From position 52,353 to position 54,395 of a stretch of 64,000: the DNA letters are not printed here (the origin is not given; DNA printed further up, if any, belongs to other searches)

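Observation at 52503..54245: An oxalyl-CoA-decarboxylase / 2-hydroxyacyl-CoA-lyase-like ThDP enzyme is nested inside the mutase operon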

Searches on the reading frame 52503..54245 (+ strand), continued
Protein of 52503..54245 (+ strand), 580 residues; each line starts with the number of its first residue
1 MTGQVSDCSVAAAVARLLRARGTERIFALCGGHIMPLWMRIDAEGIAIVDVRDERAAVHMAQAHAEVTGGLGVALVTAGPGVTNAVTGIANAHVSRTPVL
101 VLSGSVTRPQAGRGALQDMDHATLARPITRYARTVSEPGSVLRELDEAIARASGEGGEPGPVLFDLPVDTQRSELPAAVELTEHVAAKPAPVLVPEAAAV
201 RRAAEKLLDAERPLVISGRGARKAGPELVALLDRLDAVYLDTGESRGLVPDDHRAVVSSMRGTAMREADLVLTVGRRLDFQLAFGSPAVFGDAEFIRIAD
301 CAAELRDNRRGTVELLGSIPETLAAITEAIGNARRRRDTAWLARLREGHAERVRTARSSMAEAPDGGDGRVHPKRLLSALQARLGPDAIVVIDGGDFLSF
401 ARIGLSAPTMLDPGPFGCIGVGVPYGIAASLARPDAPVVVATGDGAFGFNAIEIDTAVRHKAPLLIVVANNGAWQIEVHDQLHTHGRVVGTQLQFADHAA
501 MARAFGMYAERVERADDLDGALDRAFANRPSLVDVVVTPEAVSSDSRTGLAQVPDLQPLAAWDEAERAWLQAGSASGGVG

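Call 26: find_encoding_contigs(protein=window:52503-54245:+, flank=10000, max_places=6)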
Protein window:52503-54245:+ (580 aa): 22 contigs read that carry it; 6 places shown.
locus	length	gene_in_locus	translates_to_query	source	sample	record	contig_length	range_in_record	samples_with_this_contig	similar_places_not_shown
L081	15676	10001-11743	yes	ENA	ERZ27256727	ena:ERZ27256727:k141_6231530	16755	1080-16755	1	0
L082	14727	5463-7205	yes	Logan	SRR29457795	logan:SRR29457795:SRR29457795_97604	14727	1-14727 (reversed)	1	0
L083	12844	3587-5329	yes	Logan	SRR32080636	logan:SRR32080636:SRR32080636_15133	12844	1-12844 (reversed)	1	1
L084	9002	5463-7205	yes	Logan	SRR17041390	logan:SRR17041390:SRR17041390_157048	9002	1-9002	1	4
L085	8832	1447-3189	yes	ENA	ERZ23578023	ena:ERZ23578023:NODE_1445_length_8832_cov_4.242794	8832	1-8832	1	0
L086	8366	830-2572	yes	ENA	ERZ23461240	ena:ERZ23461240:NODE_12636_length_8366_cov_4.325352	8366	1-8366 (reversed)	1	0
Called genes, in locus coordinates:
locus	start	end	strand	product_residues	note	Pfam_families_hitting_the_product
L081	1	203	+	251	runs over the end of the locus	PF00106:adh_short, PF08659:KR, PF23441:SDR (weak), PF13561:adh_short_C2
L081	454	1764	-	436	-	PF06808:DctM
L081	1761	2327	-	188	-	PF04290:DctQ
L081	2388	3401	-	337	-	PF03480:DctP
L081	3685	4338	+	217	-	PF00392:GntR, PF13412:HTH_24 (faint), PF07729:FCD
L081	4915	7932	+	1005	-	PF13524:Glyco_trans_1_2 (faint), PF21374:WsaF_N (weak), PF22772:WsaF_C, PF13692:Glyco_trans_1_4 (weak), PF00534:Glycos_transf_1 (weak), PF00535:Glycos_transf_2, PF13641:Glyco_tranf_2_3 (weak)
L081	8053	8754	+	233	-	-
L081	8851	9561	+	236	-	PF00392:GntR, PF13545:HTH_Crp_2 (faint), PF07729:FCD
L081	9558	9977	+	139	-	PF02310:B12-binding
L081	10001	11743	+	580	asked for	PF02776:TPP_enzyme_N, PF00205:TPP_enzyme_M, PF02775:TPP_enzyme_C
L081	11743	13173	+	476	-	PF00501:AMP-binding, PF14535:AMP-binding_C_2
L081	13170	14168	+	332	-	PF00009:GTP_EFTU (faint), PF03308:MeaB, PF13191:AAA_16 (weak), PF01656:CbiA (weak), PF02492:cobW (faint), PF03029:ATP_bind_1 (faint)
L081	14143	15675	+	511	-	?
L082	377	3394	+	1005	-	PF13524:Glyco_trans_1_2 (faint), PF21374:WsaF_N (weak), PF22772:WsaF_C, PF13692:Glyco_trans_1_4 (weak), PF00534:Glycos_transf_1 (weak), PF00535:Glycos_transf_2, PF13641:Glyco_tranf_2_3 (weak)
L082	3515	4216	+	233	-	-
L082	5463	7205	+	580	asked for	PF02776:TPP_enzyme_N, PF00205:TPP_enzyme_M, PF02775:TPP_enzyme_C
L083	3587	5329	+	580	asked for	PF02776:TPP_enzyme_N, PF00205:TPP_enzyme_M, PF02775:TPP_enzyme_C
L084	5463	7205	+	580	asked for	PF02776:TPP_enzyme_N, PF00205:TPP_enzyme_M, PF02775:TPP_enzyme_C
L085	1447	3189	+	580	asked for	PF02776:TPP_enzyme_N, PF00205:TPP_enzyme_M, PF02775:TPP_enzyme_C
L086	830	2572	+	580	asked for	PF02776:TPP_enzyme_N, PF00205:TPP_enzyme_M, PF02775:TPP_enzyme_C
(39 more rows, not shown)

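Call 40: search_protein_representatives(protein=window:52503-54245:+)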
Query: 580 residues. Proteins with E-value up to 0.001 (for the whole library): 28973; up to 1e-10: 13522; up to 1e-30: 2453. The best 150 are listed.
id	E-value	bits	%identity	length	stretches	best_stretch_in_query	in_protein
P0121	1.5e-203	694.1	69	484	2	5-346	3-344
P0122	5.8e-179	612.9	67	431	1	149-573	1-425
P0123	1.7e-177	608.1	53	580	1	7-567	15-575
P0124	3.1e-150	518.1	65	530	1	9-402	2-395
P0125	1.0e-147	509.8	50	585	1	9-566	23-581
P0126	3.0e-133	462.0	72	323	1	9-310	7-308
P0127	2.6e-128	445.8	50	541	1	7-546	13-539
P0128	5.9e-127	441.3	58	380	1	35-414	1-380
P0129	4.3e-125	435.1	43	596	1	10-569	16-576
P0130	2.1e-124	432.9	64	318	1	260-572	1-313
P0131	5.9e-121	421.5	61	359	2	359-570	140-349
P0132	8.6e-119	414.3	72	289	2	423-570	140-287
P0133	1.9e-117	409.9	63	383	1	26-382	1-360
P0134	4.1e-114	398.9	69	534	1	5-283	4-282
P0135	1.4e-110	387.2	69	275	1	7-277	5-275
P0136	3.5e-107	376.0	40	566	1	19-568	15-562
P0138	2.2e-103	363.5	43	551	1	14-557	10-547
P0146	3.6e-93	329.8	39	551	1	9-542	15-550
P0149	9.4e-91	321.8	37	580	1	9-550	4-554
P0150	1.7e-90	320.9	39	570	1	13-565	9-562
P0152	4.0e-89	316.4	38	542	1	11-542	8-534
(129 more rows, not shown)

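Call 43: search_protein_families(library=ncbifam, proteins=[P0123, P0125, P0127, P0129, P0136, P0138, P0146, P0149, P0150, P0152], max_evalue=1e-60)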
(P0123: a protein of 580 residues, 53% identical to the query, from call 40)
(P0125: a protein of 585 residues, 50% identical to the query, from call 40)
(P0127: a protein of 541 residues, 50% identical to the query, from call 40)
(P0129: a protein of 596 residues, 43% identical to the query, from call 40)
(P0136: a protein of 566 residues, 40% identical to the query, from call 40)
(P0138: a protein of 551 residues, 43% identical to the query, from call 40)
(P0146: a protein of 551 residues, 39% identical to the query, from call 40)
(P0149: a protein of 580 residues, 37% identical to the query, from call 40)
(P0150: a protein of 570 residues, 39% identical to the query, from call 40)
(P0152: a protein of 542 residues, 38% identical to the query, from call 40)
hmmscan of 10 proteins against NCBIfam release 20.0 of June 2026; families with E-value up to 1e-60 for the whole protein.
P0123 (580 aa): 12 families
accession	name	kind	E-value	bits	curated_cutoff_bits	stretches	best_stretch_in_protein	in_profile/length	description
NF058623.1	HdaclCoAlyACT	equivalog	0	1042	600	1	8-580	2-575/575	2-hydroxyacyl-CoA lyase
NF004516.0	PRK05858.1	equivalog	1.2e-103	347.6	587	1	18-550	13-540/548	acetolactate synthase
NF006721.0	PRK09259.1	equivalog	3.4e-74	250.5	557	1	14-547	13-552/574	oxalyl-CoA decarboxylase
NF006122.0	PRK08266.1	subfamily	6.8e-71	239.4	571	1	19-547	7-526/543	hypothetical protein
TIGR00118.1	acolac_lg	equivalog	1.5e-68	231.6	538.35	1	18-546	3-535/557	biosynthetic-type acetolactate synthase large subunit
NF006378.0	PRK08617.1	equivalog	5.5e-67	226.4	510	1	14-543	6-536/556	acetolactate synthase AlsS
NF006052.0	PRK08199.1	subfamily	1e-66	225.5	539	1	17-553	9-545/559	thiamine pyrophosphate protein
NF005712.0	PRK07524.1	subfamily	5.3e-66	223.2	500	1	17-548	4-532/536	5-guanidino-2-oxopentanoate decarboxylase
NF006187.0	PRK08322.1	equivalog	2.8e-65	220.8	509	1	21-543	7-526/548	acetolactate synthase large subunit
TIGR03254.1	oxalate_oxc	equivalog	7.3e-65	219.7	739.4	1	23-547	10-539/554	oxalyl-CoA decarboxylase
TIGR02418.1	acolac_catab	equivalog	1.6e-61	208.4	551.1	1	19-543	2-527/539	acetolactate synthase AlsS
NF005713.0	PRK07525.1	subfamily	7.5e-61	206.2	620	0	347-548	354-565/592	sulfoacetaldehyde acetyltransferase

P0125 (585 aa): 9 families
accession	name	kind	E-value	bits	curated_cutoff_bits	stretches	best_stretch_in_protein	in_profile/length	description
NF058623.1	HdaclCoAlyACT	equivalog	1.5e-208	694.1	600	1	18-581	6-569/575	2-hydroxyacyl-CoA lyase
NF004516.0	PRK05858.1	equivalog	2.5e-99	333.3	587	1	25-552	14-535/548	acetolactate synthase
NF006122.0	PRK08266.1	subfamily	9.7e-69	232.3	571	1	22-556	4-528/543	hypothetical protein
NF006052.0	PRK08199.1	subfamily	9.1e-66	222.3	539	1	19-560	5-545/559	thiamine pyrophosphate protein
NF006721.0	PRK09259.1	equivalog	1.9e-64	218.3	557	1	23-554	16-552/574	oxalyl-CoA decarboxylase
NF005712.0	PRK07524.1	subfamily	2.5e-64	217.7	500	1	22-553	3-530/536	5-guanidino-2-oxopentanoate decarboxylase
TIGR00118.1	acolac_lg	equivalog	2.6e-64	217.6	538.35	1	24-555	3-537/557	biosynthetic-type acetolactate synthase large subunit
NF006378.0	PRK08617.1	equivalog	2.8e-63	214.1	510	1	22-552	8-538/556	acetolactate synthase AlsS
NF006016.1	PRK08155.1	equivalog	5e-61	206.8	870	1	23-555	4-535/554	acetolactate synthase large subunit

P0127 (541 aa): 2 families
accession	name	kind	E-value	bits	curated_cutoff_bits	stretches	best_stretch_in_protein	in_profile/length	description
NF058623.1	HdaclCoAlyACT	equivalog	3.4e-156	521.2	600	1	15-539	12-549/575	2-hydroxyacyl-CoA lyase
NF004516.0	PRK05858.1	equivalog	2.9e-72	243.9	587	1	15-477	13-467/548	acetolactate synthase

P0129 (596 aa): 6 families
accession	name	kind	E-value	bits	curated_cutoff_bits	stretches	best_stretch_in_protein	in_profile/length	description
NF058623.1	HdaclCoAlyACT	equivalog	4e-188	626.7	600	1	15-578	11-574/575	2-hydroxyacyl-CoA lyase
NF004516.0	PRK05858.1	equivalog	1.6e-89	300.9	587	1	19-551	16-542/548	acetolactate synthase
NF006721.0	PRK09259.1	equivalog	7.9e-66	222.9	557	1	19-547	20-553/574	oxalyl-CoA decarboxylase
NF006122.0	PRK08266.1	subfamily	3.3e-64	217.3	571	1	18-548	8-529/543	hypothetical protein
NF006378.0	PRK08617.1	equivalog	5.8e-64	216.4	510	0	16-229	10-218/556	acetolactate synthase AlsS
NF006187.0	PRK08322.1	equivalog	2.6e-61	207.7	509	1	17-544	5-528/548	acetolactate synthase large subunit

P0136 (566 aa): 23 families
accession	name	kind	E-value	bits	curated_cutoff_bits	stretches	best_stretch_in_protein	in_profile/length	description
NF058623.1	HdaclCoAlyACT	equivalog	5.9e-152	507.2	600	1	17-565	23-574/575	2-hydroxyacyl-CoA lyase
NF004516.0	PRK05858.1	equivalog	4.2e-107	359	587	1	6-540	13-544/548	acetolactate synthase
NF006122.0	PRK08266.1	subfamily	3.3e-84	283.3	571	1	5-534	5-527/543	hypothetical protein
NF006721.0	PRK09259.1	equivalog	4.6e-83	279.8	557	1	20-535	31-554/574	oxalyl-CoA decarboxylase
NF006378.0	PRK08617.1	equivalog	1.6e-79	267.7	510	1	16-532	20-539/556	acetolactate synthase AlsS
TIGR00118.1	acolac_lg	equivalog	3e-79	267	538.35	1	16-544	13-548/557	biosynthetic-type acetolactate synthase large subunit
NF006377.0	PRK08611.1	equivalog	5.5e-78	263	742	1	19-535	19-533/576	pyruvate oxidase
TIGR03254.1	oxalate_oxc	equivalog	3e-74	250.7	739.4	1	22-535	21-541/554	oxalyl-CoA decarboxylase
NF006187.0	PRK08322.1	equivalog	2.2e-73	247.5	509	1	19-532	17-529/548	acetolactate synthase large subunit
NF006524.0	PRK08978.1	equivalog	4.6e-73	246.3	738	1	19-534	16-527/548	acetolactate synthase 2 catalytic subunit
TIGR02418.1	acolac_catab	equivalog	7.3e-73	245.8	551.1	1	19-532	14-530/539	acetolactate synthase AlsS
NF006016.1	PRK08155.1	equivalog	1.2e-72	245.2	870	1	21-534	20-535/554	acetolactate synthase large subunit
NF006052.0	PRK08199.1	subfamily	1.2e-72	245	539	1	3-540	7-546/559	thiamine pyrophosphate protein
NF005712.0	PRK07524.1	subfamily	5.2e-71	239.7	500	1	18-531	17-529/536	5-guanidino-2-oxopentanoate decarboxylase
NF004919.0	PRK06276.1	equivalog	1.1e-70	238.6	866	1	18-536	15-543/582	acetolactate synthase large subunit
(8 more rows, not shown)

P0138 (551 aa): 38 families (the best 25 are shown)
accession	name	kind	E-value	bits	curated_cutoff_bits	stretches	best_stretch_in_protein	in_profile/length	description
NF004516.0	PRK05858.1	equivalog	5.5e-137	457.6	587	1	7-534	14-542/548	acetolactate synthase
NF058623.1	HdaclCoAlyACT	equivalog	2.6e-135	452.3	600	1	8-549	14-562/575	2-hydroxyacyl-CoA lyase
NF006122.0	PRK08266.1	subfamily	1.4e-99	334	571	1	4-528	4-525/543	hypothetical protein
TIGR00118.1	acolac_lg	equivalog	1.6e-98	330.6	538.35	1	8-539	5-547/557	biosynthetic-type acetolactate synthase large subunit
NF004919.0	PRK06276.1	equivalog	1.3e-91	307.8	866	1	11-531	8-542/582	acetolactate synthase large subunit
NF006052.0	PRK08199.1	subfamily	8.6e-91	304.9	539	1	7-535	11-545/559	thiamine pyrophosphate protein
NF005712.0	PRK07524.1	subfamily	1.7e-89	300.7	500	1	9-529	8-531/536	5-guanidino-2-oxopentanoate decarboxylase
NF005713.0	PRK07525.1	subfamily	2.9e-89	300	620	1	12-519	14-549/592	sulfoacetaldehyde acetyltransferase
NF006721.0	PRK09259.1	equivalog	1.4e-88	298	557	1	11-531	22-554/574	oxalyl-CoA decarboxylase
NF004710.0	PRK06048.1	equivalog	2.7e-86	290.2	976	1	11-530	11-540/561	acetolactate synthase large subunit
TIGR03457.1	sulphoacet_xsc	equivalog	1.6e-85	287.7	676.4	1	12-517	10-542/579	sulfoacetaldehyde acetyltransferase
NF006187.0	PRK08322.1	equivalog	8.4e-84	281.9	509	1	12-528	10-529/548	acetolactate synthase large subunit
TIGR03254.1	oxalate_oxc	equivalog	1.9e-82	277.8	739.4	1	12-532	11-542/554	oxalyl-CoA decarboxylase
NF005860.0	PRK07789.1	equivalog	9.7e-81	271.9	881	1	12-527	42-578/615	acetolactate synthase large subunit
NF008431.0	PRK11269.1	equivalog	1.5e-80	271.4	791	1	12-517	12-540/591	glyoxylate carboligase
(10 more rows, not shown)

P0146 (551 aa): 1 family
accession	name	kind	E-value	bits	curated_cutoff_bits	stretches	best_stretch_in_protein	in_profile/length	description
NF058623.1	HdaclCoAlyACT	equivalog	2.8e-174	581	600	1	10-550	6-545/575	2-hydroxyacyl-CoA lyase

P0149 (580 aa): 20 families
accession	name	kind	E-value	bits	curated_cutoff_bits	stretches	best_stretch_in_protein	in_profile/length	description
NF058623.1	HdaclCoAlyACT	equivalog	1.3e-142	476.4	600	1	4-575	11-569/575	2-hydroxyacyl-CoA lyase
NF004516.0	PRK05858.1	equivalog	4.1e-100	335.9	587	1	5-548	13-542/548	acetolactate synthase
NF006721.0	PRK09259.1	equivalog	5.5e-85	286.1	557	1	4-542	16-551/574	oxalyl-CoA decarboxylase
NF006378.0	PRK08617.1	equivalog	2.6e-78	263.7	510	1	4-541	9-538/556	acetolactate synthase AlsS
TIGR03254.1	oxalate_oxc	equivalog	3.9e-76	256.9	739.4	1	3-542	3-538/554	oxalyl-CoA decarboxylase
TIGR00118.1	acolac_lg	equivalog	1.6e-75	254.6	538.35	1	3-557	1-551/557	biosynthetic-type acetolactate synthase large subunit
NF006052.0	PRK08199.1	subfamily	3.4e-74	250.1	539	1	4-550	9-546/559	thiamine pyrophosphate protein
NF006187.0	PRK08322.1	equivalog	3.5e-73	246.9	509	1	4-541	3-528/548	acetolactate synthase large subunit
TIGR02418.1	acolac_catab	equivalog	7.9e-72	242.4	551.1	1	5-541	1-529/539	acetolactate synthase AlsS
NF005713.0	PRK07525.1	subfamily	1.2e-71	241.9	620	1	4-548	7-569/592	sulfoacetaldehyde acetyltransferase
NF006122.0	PRK08266.1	subfamily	2.5e-71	240.8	571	1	3-545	4-528/543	hypothetical protein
NF004919.0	PRK06276.1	equivalog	3.6e-69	233.6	866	1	4-545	2-542/582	acetolactate synthase large subunit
TIGR03457.1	sulphoacet_xsc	equivalog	1.7e-66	224.8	676.4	1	6-552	5-566/579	sulfoacetaldehyde acetyltransferase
NF004710.0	PRK06048.1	equivalog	8.2e-66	222.6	976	1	3-544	8-540/561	acetolactate synthase large subunit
NF005712.0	PRK07524.1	subfamily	2.4e-65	221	500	1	4-540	4-528/536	5-guanidino-2-oxopentanoate decarboxylase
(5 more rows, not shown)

P0150 (570 aa): 30 families (the best 25 are shown)
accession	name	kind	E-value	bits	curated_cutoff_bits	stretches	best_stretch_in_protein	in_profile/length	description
NF004516.0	PRK05858.1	equivalog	2.1e-152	508.5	587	1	2-541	10-542/548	acetolactate synthase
NF058623.1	HdaclCoAlyACT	equivalog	3.2e-141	471.8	600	1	11-563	18-569/575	2-hydroxyacyl-CoA lyase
NF006721.0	PRK09259.1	equivalog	3.5e-93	313.2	557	1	7-535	19-551/574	oxalyl-CoA decarboxylase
TIGR03254.1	oxalate_oxc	equivalog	6.7e-89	299.1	739.4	1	4-536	4-539/554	oxalyl-CoA decarboxylase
TIGR00118.1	acolac_lg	equivalog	2.6e-88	296.9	538.35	1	5-535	3-535/557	biosynthetic-type acetolactate synthase large subunit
NF006122.0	PRK08266.1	subfamily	4.2e-88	296.2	571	1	4-534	5-524/543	hypothetical protein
NF006052.0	PRK08199.1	subfamily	8.8e-84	281.8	539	1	3-538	8-541/559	thiamine pyrophosphate protein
NF004919.0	PRK06276.1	equivalog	5.8e-82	275.9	866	1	5-535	3-539/582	acetolactate synthase large subunit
NF005712.0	PRK07524.1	subfamily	5.7e-81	272.6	500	1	8-534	8-529/536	5-guanidino-2-oxopentanoate decarboxylase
NF005713.0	PRK07525.1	subfamily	2.4e-79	267.3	620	1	10-535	13-563/592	sulfoacetaldehyde acetyltransferase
NF004710.0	PRK06048.1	equivalog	6.4e-78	262.6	976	1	7-536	12-539/561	acetolactate synthase large subunit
NF006187.0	PRK08322.1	equivalog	3e-77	260.3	509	1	8-535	7-529/548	acetolactate synthase large subunit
TIGR03457.1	sulphoacet_xsc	equivalog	4e-75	253.3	676.4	1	10-536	9-558/579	sulfoacetaldehyde acetyltransferase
NF004772.0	PRK06112.1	subfamily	2.4e-74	250.7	673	1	10-536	21-561/578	acetolactate synthase catalytic subunit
NF004807.0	PRK06154.1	equivalog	2.2e-73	247.8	607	1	13-535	30-555/565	thiamine pyrophosphate-requiring protein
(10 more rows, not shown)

P0152 (542 aa): 21 families
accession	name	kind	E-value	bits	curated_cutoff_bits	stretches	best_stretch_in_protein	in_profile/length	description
NF004516.0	PRK05858.1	equivalog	1.8e-219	729.9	587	1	5-541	11-547/548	acetolactate synthase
NF058623.1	HdaclCoAlyACT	equivalog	9.1e-110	368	600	1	4-529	9-540/575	2-hydroxyacyl-CoA lyase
NF006721.0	PRK09259.1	equivalog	5.9e-85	286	557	1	8-533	18-554/574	oxalyl-CoA decarboxylase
NF006122.0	PRK08266.1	subfamily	9.5e-78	262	571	1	5-529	4-524/543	hypothetical protein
TIGR03254.1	oxalate_oxc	equivalog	1.3e-77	261.8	739.4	1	9-533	7-541/554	oxalyl-CoA decarboxylase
TIGR00118.1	acolac_lg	equivalog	2.2e-75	254.2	538.35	1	7-535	3-541/557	biosynthetic-type acetolactate synthase large subunit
NF004710.0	PRK06048.1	equivalog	3.3e-72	243.7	976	1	4-533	7-541/561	acetolactate synthase large subunit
NF004919.0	PRK06276.1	equivalog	1.7e-71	241.3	866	1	7-533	3-542/582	acetolactate synthase large subunit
NF005713.0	PRK07525.1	subfamily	4.3e-68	230.2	620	1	7-529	8-562/592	sulfoacetaldehyde acetyltransferase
NF005712.0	PRK07524.1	subfamily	4.8e-68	229.9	500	1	6-526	4-526/536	5-guanidino-2-oxopentanoate decarboxylase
NF006052.0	PRK08199.1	subfamily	2.4e-67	227.5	539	1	5-538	8-546/559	thiamine pyrophosphate protein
NF004772.0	PRK06112.1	subfamily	2.2e-66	224.4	673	1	6-536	15-566/578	acetolactate synthase catalytic subunit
NF006524.0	PRK08978.1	equivalog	2.9e-66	223.9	738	1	8-530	4-525/548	acetolactate synthase 2 catalytic subunit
TIGR03457.1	sulphoacet_xsc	equivalog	8.6e-66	222.5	676.4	1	9-527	6-554/579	sulfoacetaldehyde acetyltransferase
NF005860.0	PRK07789.1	equivalog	1e-65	222.3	881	1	8-465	37-508/615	acetolactate synthase large subunit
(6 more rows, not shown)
